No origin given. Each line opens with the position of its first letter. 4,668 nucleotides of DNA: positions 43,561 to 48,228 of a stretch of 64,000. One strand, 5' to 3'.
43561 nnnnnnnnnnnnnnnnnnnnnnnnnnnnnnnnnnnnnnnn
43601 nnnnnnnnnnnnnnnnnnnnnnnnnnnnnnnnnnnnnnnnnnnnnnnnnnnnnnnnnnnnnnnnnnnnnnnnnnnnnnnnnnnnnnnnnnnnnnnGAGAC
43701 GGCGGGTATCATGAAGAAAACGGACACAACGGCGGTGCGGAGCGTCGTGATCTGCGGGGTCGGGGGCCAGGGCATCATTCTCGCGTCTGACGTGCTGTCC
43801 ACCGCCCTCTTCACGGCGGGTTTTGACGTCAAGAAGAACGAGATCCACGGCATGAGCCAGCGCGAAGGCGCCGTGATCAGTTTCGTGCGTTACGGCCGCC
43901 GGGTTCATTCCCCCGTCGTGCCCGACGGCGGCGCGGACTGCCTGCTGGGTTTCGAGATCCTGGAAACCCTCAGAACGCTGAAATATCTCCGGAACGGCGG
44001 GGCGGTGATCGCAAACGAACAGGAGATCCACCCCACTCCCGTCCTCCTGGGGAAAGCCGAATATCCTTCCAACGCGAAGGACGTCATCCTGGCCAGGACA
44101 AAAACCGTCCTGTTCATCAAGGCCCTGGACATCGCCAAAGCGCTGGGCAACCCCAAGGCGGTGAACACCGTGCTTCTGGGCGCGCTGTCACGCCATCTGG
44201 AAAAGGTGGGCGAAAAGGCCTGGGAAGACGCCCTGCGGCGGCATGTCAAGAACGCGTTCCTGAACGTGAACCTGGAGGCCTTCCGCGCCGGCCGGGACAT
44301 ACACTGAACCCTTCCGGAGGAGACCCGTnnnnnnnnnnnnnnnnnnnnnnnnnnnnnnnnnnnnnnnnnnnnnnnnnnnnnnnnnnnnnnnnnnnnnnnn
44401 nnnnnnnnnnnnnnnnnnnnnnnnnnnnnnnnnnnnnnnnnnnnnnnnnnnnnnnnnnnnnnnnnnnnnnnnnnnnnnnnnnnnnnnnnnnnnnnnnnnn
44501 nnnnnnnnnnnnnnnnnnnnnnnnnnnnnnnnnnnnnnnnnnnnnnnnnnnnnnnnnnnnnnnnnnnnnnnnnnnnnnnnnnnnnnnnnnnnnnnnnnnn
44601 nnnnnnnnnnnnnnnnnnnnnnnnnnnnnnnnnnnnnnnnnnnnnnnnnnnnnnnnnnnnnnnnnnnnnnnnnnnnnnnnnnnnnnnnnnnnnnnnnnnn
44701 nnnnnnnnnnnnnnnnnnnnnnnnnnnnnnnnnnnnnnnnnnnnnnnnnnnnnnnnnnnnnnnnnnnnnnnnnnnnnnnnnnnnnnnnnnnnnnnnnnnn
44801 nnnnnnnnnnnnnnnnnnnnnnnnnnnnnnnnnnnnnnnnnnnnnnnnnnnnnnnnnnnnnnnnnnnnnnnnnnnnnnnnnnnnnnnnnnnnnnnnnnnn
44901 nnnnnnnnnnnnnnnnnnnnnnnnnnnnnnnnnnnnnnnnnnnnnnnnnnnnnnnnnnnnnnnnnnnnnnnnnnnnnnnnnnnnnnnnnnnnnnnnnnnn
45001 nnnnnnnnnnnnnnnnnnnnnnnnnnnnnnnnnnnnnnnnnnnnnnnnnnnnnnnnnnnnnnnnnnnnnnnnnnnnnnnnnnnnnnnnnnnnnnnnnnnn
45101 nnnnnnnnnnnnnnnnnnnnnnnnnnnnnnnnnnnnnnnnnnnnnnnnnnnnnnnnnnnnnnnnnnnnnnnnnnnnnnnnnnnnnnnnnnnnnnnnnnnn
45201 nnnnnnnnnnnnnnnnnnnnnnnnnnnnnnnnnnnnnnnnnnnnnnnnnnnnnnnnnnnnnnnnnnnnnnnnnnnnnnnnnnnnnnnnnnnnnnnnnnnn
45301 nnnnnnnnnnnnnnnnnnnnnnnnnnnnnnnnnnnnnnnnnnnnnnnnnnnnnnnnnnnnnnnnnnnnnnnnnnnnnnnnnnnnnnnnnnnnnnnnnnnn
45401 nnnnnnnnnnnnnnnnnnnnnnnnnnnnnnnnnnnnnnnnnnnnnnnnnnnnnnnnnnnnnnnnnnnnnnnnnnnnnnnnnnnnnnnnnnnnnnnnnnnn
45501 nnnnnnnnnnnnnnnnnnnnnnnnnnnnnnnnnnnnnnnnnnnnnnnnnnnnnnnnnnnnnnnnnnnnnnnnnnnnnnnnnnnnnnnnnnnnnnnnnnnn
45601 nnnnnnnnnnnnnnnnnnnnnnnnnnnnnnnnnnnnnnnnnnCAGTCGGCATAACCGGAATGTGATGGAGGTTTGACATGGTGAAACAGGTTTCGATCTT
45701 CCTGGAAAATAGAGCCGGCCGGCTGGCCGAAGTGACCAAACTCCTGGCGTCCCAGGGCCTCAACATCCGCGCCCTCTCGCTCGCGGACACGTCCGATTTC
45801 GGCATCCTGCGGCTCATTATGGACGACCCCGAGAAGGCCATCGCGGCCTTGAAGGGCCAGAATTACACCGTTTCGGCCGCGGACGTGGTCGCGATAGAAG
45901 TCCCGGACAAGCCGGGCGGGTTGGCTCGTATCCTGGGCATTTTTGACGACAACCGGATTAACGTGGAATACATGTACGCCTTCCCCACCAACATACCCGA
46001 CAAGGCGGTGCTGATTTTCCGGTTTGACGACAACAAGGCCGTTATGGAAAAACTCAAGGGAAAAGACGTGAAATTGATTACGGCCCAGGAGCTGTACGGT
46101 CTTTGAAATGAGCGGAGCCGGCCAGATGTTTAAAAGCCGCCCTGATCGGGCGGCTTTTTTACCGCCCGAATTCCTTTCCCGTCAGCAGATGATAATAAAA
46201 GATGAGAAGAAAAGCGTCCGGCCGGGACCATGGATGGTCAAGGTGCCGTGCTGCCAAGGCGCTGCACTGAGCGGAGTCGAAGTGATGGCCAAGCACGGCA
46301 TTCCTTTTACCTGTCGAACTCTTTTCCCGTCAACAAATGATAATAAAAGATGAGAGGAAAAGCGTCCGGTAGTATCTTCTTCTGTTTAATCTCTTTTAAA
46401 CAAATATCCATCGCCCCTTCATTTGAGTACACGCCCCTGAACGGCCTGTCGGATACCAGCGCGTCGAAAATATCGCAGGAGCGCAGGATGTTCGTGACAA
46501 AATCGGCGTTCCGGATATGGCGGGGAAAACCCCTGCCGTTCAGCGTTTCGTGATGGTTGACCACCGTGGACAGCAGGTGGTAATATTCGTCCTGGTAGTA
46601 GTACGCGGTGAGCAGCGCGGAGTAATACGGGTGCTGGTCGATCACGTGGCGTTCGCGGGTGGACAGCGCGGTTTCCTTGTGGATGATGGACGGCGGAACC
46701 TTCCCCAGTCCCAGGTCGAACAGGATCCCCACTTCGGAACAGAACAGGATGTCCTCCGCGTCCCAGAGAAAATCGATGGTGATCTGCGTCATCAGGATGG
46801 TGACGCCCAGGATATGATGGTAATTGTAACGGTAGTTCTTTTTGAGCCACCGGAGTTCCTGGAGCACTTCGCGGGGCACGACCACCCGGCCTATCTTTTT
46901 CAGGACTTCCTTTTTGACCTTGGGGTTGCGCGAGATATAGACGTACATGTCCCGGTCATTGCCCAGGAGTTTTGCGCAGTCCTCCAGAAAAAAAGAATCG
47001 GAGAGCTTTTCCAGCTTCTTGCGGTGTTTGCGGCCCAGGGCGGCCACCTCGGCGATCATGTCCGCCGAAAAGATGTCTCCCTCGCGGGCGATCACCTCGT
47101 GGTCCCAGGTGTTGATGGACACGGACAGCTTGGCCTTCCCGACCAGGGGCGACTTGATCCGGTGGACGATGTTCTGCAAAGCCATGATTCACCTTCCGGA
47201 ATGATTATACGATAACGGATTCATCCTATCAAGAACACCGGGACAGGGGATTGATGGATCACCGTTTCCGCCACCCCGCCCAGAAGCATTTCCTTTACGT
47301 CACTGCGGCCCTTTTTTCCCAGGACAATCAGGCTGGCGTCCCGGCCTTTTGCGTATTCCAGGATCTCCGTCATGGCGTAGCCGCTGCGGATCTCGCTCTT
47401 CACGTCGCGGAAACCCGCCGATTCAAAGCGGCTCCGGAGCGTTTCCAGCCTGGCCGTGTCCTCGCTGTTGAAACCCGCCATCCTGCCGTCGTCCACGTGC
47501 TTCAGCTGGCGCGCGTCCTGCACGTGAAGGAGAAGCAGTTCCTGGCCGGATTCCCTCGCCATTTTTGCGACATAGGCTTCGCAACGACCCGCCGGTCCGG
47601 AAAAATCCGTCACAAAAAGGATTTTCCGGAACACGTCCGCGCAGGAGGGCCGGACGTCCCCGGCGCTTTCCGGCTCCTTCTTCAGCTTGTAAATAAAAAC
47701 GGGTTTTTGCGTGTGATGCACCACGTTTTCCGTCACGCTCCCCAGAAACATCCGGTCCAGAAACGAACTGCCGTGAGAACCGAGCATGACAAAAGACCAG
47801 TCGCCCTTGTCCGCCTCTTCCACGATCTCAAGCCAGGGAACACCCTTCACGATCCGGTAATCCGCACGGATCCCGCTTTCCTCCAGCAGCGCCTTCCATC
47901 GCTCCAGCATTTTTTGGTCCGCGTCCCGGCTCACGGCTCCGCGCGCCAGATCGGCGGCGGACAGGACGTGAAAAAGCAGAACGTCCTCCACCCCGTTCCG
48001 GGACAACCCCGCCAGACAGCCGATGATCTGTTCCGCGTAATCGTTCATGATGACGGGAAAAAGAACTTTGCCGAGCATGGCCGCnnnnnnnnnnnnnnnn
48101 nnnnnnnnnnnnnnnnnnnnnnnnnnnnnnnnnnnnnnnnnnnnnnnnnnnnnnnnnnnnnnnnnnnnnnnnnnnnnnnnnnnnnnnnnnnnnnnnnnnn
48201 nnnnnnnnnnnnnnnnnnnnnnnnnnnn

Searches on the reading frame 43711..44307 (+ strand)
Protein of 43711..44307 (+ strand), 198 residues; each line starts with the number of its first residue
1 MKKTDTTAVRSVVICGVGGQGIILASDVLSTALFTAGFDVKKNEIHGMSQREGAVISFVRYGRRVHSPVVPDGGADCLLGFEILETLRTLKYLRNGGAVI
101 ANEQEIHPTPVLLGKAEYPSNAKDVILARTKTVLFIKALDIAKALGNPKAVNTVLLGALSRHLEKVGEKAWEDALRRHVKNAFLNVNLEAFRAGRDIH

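Call 48: search_protein_families(library=pfam, proteins=[window:43711-44307:+], max_evalue=0.00001)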
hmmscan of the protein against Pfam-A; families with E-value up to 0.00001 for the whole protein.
window:43711-44307:+ (198 aa): 1 family
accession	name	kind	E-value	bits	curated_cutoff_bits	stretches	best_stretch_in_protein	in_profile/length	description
PF01558.24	POR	-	3.3e-39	135.2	27.4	1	18-195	1-172/173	Pyruvate ferredoxin/flavodoxin oxidoreductase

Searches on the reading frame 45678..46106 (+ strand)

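Call 66: search_protein_families(library=pfam, proteins=[window:45678-46106:+], max_evalue=0.0001)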
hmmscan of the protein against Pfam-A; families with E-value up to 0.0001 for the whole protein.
window:45678-46106:+ (142 aa): 4 families
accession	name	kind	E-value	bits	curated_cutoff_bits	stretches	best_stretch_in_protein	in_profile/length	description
PF19571.5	ACT_8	-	1.8e-26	93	23.5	1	2-139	3-138/141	ACT domain pair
PF01842.31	ACT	-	3.8e-19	68.5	27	2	71-127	3-62/66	ACT domain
PF22629.2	ACT_AHAS_ss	-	6.2e-14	52.4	27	2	73-127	3-56/67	AHAS small subunit-like ACT domain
PF13291.12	ACT_4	-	4.9e-06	27.6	27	0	5-40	9-44/80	ACT domain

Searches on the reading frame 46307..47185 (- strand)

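Call 48: search_protein_families(library=pfam, proteins=[window:46307-47185:-], max_evalue=0.00001)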
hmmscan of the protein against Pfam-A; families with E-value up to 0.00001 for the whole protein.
window:46307-47185:- (292 aa): 1 family
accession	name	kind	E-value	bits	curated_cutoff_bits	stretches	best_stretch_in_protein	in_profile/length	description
PF13487.12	HD_5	-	7.3e-14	52.3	27.2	1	153-268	46-164/170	HD domain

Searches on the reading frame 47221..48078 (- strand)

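Call 48: search_protein_families(library=pfam, proteins=[window:47221-48078:-], max_evalue=0.00001)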
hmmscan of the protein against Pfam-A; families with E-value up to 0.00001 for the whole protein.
window:47221-48078:- (285 aa): 1 family
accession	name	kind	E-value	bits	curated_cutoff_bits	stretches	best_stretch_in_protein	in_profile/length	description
PF00582.32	Usp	-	4.2e-43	147.7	24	2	150-284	2-140/141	Universal stress protein family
